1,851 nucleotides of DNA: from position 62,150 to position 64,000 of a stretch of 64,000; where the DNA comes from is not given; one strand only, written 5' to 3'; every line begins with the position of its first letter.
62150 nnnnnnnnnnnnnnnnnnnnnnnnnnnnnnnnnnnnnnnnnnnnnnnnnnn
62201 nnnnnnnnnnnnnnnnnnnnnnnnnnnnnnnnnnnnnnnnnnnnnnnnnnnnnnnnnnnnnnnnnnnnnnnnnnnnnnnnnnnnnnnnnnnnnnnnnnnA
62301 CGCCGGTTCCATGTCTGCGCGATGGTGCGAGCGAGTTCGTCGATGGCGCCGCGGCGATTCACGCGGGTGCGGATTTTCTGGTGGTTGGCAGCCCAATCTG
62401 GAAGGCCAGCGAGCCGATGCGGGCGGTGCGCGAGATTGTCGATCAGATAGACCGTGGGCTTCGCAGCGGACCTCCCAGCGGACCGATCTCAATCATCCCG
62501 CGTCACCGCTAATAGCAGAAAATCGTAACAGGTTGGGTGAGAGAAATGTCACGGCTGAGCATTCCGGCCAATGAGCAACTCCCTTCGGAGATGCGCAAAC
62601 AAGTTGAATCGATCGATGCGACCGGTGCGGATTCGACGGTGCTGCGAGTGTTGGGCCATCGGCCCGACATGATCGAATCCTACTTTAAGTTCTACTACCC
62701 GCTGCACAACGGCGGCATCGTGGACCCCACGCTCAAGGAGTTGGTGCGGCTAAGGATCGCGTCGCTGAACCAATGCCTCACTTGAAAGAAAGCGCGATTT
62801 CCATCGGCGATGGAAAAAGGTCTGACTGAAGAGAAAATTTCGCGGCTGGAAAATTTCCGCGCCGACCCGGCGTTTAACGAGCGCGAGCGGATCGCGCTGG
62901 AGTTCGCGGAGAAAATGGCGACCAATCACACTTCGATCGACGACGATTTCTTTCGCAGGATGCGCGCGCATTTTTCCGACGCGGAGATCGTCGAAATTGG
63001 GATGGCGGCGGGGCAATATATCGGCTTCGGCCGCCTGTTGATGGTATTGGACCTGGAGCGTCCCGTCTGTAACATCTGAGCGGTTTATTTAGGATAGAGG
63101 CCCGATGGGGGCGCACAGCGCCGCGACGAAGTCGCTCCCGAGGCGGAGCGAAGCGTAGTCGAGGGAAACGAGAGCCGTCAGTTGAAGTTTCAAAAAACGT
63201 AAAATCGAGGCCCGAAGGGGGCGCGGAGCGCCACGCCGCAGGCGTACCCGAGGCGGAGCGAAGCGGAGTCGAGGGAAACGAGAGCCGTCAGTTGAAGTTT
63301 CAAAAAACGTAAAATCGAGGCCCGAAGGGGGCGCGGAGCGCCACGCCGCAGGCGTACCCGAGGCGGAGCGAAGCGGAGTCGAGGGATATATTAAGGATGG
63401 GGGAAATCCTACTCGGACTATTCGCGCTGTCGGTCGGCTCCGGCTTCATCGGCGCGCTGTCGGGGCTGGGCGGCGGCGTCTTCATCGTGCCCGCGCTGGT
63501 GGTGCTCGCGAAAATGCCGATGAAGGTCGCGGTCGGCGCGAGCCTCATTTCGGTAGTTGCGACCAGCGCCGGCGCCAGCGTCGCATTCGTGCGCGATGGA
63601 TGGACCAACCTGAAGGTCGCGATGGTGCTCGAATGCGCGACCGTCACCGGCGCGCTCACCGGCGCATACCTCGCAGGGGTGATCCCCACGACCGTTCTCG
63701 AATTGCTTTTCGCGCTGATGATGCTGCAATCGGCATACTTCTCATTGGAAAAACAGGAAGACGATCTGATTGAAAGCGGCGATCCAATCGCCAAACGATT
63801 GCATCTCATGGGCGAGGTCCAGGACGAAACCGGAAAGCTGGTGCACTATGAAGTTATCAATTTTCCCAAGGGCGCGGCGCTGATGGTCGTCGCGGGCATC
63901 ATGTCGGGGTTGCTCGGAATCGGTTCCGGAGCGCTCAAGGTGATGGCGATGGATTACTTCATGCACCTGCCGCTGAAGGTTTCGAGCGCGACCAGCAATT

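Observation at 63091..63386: Tandemly repeated 110-nt structured element with compensatory base changes in the leader of a TauE/SafE gene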

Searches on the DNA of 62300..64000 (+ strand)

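Call 4: search_rna_families(source=window, start=62300, end=64000, threshold=evalue, max_evalue=10, show_alignments=3)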
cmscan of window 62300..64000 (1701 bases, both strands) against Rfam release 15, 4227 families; matches with E-value up to 10: 3.
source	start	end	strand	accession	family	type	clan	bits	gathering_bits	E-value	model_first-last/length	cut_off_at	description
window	63711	63839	+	RF01909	CDKN2B-AS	Gene; lncRNA;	-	16.4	80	4.7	1-150/150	no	CDKN2B antisense RNA 1 intronic convserved region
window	63480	63546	+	RF01782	ASpks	Gene; antisense;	-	16.1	52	6.9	1-75/75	no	ASpks TB sRNA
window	62806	62863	+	RF00478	SCARNA6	Gene; snRNA; snoRNA; scaRNA;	-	9.5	68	5.5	1-265/265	no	Small Cajal body specific RNA 6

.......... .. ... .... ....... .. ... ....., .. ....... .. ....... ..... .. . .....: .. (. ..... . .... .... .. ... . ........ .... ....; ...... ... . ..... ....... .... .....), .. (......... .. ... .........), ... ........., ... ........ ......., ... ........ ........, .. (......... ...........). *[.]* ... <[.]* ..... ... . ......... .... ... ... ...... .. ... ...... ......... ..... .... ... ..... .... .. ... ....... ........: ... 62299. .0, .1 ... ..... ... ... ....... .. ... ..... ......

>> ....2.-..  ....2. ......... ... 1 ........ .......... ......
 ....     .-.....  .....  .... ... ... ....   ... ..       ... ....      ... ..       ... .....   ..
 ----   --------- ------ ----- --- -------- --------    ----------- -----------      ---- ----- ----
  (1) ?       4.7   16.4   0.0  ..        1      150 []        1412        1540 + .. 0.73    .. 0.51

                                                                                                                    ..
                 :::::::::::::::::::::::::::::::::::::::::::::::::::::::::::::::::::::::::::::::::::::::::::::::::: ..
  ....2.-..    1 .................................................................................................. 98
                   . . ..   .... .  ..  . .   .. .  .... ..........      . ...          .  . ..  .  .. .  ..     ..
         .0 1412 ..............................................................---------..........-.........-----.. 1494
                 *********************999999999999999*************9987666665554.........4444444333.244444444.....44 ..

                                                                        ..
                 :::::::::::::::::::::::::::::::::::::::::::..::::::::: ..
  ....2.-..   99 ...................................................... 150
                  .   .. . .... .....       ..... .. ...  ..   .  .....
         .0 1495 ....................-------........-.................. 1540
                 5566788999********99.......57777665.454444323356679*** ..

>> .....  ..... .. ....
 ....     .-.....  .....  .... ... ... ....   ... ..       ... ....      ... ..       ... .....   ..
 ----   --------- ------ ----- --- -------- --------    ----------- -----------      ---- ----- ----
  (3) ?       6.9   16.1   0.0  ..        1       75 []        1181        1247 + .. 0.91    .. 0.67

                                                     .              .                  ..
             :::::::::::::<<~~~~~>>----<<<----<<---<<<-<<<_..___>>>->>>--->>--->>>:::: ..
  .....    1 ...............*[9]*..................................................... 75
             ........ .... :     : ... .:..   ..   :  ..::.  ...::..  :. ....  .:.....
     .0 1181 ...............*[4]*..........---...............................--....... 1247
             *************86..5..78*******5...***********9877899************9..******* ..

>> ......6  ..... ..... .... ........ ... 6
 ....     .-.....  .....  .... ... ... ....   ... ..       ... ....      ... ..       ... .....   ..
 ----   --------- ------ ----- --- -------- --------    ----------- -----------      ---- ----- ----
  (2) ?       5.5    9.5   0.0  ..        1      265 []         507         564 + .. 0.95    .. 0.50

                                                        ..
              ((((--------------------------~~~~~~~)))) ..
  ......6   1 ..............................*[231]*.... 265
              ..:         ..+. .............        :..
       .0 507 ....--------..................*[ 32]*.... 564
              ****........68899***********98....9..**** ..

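Call 24: build_rna_model(alignment_id=A2, structure=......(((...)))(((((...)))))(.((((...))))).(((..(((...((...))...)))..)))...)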
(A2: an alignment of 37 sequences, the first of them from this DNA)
Model R1 built from alignment A2 (37 sequences, 75 columns); structure: as given.
model positions 74; base pairs 21; branch points 3; effective number of sequences 1.3; information 0.762 bits per position. Calibrated on 0.2 Mb of random sequence (short: E-values are rough).
structure used (alignment columns):
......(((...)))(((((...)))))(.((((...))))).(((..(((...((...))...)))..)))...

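Call 25: search_with_rna_model(model_id=R1, sources=[window, L001, L002, L007, L008, L009, L010, L011, L012, L013, L014, L015, L016, L017, L018, L019, L020, L021, L022, L023, L024, L025, L026, L027, L028, L029, L030, L031, L032, L033, L034, L035, L036, L037, L038, L039], max_evalue=1, make_alignment=true)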
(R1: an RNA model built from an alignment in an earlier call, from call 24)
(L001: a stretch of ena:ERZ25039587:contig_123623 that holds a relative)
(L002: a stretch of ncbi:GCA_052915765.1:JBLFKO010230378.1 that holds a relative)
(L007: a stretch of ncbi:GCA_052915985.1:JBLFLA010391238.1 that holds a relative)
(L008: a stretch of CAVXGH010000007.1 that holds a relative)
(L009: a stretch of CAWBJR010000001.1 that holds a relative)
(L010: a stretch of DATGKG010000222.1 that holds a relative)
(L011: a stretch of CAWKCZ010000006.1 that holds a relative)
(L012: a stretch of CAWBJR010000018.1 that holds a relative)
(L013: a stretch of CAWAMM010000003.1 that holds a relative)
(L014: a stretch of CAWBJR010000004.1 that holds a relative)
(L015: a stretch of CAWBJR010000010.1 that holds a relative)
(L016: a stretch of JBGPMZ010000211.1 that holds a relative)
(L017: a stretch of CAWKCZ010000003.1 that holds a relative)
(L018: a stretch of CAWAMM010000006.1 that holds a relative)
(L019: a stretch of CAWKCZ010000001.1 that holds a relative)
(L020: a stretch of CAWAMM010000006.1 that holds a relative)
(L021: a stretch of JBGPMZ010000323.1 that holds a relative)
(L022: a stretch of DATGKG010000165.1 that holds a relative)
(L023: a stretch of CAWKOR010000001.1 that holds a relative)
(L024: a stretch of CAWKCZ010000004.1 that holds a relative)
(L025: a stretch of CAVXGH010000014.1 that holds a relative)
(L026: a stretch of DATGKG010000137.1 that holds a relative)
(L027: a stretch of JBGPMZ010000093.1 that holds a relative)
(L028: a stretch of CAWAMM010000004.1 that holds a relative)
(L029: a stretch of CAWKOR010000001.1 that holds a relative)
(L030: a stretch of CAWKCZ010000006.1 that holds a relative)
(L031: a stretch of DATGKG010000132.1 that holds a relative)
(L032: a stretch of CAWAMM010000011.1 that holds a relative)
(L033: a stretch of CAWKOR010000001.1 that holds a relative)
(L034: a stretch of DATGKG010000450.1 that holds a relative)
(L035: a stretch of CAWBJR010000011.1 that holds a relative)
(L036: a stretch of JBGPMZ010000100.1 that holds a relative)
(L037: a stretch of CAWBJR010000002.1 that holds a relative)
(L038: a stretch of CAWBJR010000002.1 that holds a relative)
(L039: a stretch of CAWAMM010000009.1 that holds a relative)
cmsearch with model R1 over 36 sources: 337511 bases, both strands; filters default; matches with E-value up to 1: 65.
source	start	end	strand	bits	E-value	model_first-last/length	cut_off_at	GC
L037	5659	5732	+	100.9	1.5e-18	1-74/74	no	0.7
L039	4455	4528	-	100.7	1.5e-18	1-74/74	no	0.7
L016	1087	1160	+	99.7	2.6e-18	1-74/74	no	0.73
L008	4696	4769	+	99.1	3.4e-18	1-74/74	no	0.73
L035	3426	3499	+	98.5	4.4e-18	1-74/74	no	0.72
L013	1510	1583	+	98.2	5.1e-18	1-74/74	no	0.73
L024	636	709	+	98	5.7e-18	1-74/74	no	0.73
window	63315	63388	+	97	9.2e-18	1-74/74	no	0.74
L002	6168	6241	+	97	9.2e-18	1-74/74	no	0.74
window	63095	63168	+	96.9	9.4e-18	1-74/74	no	0.69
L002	6058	6131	+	96.9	9.4e-18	1-74/74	no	0.69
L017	4374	4447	+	96.1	1.4e-17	1-74/74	no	0.73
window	63205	63278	+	95.7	1.6e-17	1-74/74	no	0.74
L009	6727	6800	+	95.6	1.8e-17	1-74/74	no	0.74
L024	158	231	+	95.3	2e-17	1-74/74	no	0.74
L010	1431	1503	-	95.3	2e-17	1-74/74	no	0.75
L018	3805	3878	-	95.2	2.1e-17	1-74/74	no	0.73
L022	708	781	-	95.2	2.2e-17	1-74/74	no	0.7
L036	1361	1434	+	94.5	3e-17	1-74/74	no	0.76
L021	1319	1392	-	93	6.1e-17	1-74/74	no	0.73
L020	6494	6566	+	92.4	8e-17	1-74/74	no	0.77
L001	10286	10358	+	92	9.7e-17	1-74/74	no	0.73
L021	3230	3303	-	91.2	1.4e-16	1-74/74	no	0.76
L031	987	1059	+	90.8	1.7e-16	1-74/74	no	0.75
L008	4083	4155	+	90.7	1.8e-16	1-74/74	no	0.75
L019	3001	3074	+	90.5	2e-16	1-74/74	no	0.72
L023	4478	4552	+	90.1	2.4e-16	1-74/74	no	0.76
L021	2378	2451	-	90.1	2.4e-16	1-74/74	no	0.76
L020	6586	6658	+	90.1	2.4e-16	1-74/74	no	0.77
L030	4727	4800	+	90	2.5e-16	1-74/74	no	0.8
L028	5371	5443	+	89.3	3.4e-16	1-74/74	no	0.75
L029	5172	5241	+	87.4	8.5e-16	1-74/74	no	0.69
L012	5248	5319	-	87.4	8.7e-16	1-74/74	no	0.76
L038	1801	1873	+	87.2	9.6e-16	1-74/74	no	0.78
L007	1660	1731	+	87.1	9.8e-16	1-72/74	3'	0.76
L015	6453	6525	+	86.9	1.1e-15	1-74/74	no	0.77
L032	6792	6861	+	86.2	1.5e-15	1-74/74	no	0.69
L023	6893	6966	+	84.8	2.9e-15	1-74/74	no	0.74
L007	1550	1623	+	83.7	5e-15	1-74/74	no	0.68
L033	7733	7805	-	83.4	5.8e-15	1-74/74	no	0.77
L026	320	389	+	83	6.8e-15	1-74/74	no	0.74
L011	244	311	-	79.7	3.3e-14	1-74/74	no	0.76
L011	341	408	-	79.7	3.3e-14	1-74/74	no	0.76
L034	981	1049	+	79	4.6e-14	1-74/74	no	0.74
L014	4176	4245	+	77.9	7.9e-14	1-74/74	no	0.71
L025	2015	2083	+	76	1.9e-13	1-74/74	no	0.75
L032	7850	7919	+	75.9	2e-13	1-74/74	no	0.71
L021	3343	3412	-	69.3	4.6e-12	1-74/74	no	0.71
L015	5666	5724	-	60.1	3.6e-10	1-74/74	no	0.68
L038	1911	1980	+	58.3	8.5e-10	1-74/74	no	0.74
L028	5214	5330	+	57.2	1.4e-09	1-74/74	no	0.68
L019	3570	3645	+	49.4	5.7e-08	1-74/74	no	0.76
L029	5037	5150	+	46.4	2.4e-07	1-74/74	no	0.62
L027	1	40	+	46.3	2.5e-07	35-74/74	5'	0.68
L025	2825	2940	+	45.9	3e-07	1-74/74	no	0.64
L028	5058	5173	+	45.8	3.1e-07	1-74/74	no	0.67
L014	221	288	+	44.4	6.2e-07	1-74/74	no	0.76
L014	294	360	+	41.7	2.2e-06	1-74/74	no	0.78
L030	4289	4383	-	31.9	0.00023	1-74/74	no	0.74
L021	2492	2633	-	23.6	0.012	1-74/74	no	0.68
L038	744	783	-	23.4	0.013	1-74/74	no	0.73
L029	4988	5012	+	19.7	0.075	45-69/74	no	0.64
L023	3971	4088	+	19.2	0.094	1-74/74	no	0.64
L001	2302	2406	+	14.4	0.92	1-74/74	no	0.64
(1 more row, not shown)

Alignment A3: 65 matches aligned to the model, 252 columns, each read 5' to 3' on its own strand. Consensus structure (alignment columns), stored with it:
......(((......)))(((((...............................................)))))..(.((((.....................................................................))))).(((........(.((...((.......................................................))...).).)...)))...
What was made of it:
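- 63207..63275 (+): Element copy 2 (E2), canonical form. R1 scores it 95.7 bits (call 25).
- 63317..63385 (+): Element copy 3 (E3), next to the gene. Its 3' GAGGG (63381-63385) lies 11 nt before the ATG and is the only well-placed Shine-Dalgarno candidate. R1 scores it 97.0 bits (call 25).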
